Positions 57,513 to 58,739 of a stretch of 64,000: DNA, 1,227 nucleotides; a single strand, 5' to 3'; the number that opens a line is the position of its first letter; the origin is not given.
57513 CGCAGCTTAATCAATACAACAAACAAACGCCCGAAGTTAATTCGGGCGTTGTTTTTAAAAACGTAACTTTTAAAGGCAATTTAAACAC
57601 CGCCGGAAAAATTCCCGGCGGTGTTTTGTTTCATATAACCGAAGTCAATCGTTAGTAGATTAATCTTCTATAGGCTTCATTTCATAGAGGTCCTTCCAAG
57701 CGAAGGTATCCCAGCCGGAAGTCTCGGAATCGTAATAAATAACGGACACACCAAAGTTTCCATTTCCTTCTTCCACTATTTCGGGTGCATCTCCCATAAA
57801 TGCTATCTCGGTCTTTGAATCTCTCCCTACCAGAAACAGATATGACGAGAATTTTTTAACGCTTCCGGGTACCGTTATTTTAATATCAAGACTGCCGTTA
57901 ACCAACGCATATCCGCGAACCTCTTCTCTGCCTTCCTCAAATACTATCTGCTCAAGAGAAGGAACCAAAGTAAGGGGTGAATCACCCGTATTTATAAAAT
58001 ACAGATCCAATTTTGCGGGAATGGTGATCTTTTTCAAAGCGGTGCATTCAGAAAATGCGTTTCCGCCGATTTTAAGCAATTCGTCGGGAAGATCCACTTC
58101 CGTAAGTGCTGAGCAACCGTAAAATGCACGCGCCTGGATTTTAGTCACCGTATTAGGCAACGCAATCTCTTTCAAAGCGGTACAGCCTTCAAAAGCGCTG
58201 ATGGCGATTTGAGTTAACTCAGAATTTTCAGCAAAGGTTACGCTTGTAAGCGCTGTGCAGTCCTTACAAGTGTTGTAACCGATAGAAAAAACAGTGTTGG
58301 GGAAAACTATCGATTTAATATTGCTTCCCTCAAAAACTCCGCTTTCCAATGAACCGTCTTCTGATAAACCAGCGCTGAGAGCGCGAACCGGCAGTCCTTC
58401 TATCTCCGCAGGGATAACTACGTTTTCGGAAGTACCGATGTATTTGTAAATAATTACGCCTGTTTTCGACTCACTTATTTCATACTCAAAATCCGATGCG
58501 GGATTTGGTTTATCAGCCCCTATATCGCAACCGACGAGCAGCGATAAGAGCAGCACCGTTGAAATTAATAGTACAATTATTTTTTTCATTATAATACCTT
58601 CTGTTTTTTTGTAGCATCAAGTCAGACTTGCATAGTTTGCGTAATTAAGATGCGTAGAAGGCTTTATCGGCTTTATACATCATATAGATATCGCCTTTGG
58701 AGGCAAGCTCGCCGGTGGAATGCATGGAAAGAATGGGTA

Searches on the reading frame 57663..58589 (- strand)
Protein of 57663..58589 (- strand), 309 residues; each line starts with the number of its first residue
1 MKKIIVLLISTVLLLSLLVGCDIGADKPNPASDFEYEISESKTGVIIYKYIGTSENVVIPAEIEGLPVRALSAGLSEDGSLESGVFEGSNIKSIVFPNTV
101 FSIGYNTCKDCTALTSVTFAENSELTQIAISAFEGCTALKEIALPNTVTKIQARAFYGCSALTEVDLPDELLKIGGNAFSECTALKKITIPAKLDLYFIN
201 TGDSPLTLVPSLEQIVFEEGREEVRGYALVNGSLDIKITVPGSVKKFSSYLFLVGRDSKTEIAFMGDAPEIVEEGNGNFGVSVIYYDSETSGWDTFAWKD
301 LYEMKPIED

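Call 24: find_encoding_contigs(protein=window:57663-58589:-, flank=10000, max_places=6)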
Protein window:57663-58589:- (309 aa): 4 contigs read that carry it; 3 places shown.
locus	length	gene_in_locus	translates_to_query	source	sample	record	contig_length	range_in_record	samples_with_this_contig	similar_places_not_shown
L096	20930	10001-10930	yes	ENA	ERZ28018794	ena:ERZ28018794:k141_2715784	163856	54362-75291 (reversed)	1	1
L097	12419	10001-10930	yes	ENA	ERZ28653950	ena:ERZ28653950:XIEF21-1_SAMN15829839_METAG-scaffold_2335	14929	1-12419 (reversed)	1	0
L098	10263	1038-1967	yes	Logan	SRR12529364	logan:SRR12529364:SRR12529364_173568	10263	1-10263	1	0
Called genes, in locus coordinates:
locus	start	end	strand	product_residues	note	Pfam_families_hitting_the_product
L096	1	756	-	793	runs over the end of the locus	PF00488:MutS_V, PF20297:MSSS (weak), PF01713:Smr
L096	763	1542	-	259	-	PF11967:RecO_N, PF02565:RecO_C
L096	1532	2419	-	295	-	PF00009:GTP_EFTU (weak), PF00350:Dynamin_N (weak), PF01926:MMR_HSR1, PF02421:FeoB_N, PF03193:RsgA_GTPase (faint), PF04548:AIG1, PF07650:KH_2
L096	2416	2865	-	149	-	PF02130:YbeY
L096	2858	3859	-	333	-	PF01695:IstB_IS21 (weak), PF02562:PhoH, PF13604:AAA_30 (weak), PF13245:AAA_19 (weak)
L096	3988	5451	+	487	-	-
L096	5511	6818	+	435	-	PF02127:Peptidase_M18, PF05343:Peptidase_M42 (faint)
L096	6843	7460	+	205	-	PF01300:Sua5_yciO_yrdC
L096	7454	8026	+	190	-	PF01121:CoaE, PF13238:AAA_18 (weak)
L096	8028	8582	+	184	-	PF01464:SLT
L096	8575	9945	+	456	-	PF02127:Peptidase_M18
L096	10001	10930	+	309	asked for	PF13306:LRR_5, PF13855:LRR_8 (faint), PF13306:LRR_5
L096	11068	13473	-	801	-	-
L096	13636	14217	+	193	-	PF13302:Acetyltransf_3, PF00583:Acetyltransf_1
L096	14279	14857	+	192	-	PF04542:Sigma70_r2, PF08281:Sigma70_r4_2, PF04545:Sigma70_r4 (weak)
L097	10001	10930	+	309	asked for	PF13306:LRR_5, PF13855:LRR_8 (faint), PF13306:LRR_5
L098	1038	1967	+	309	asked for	PF13306:LRR_5, PF13855:LRR_8 (faint), PF13306:LRR_5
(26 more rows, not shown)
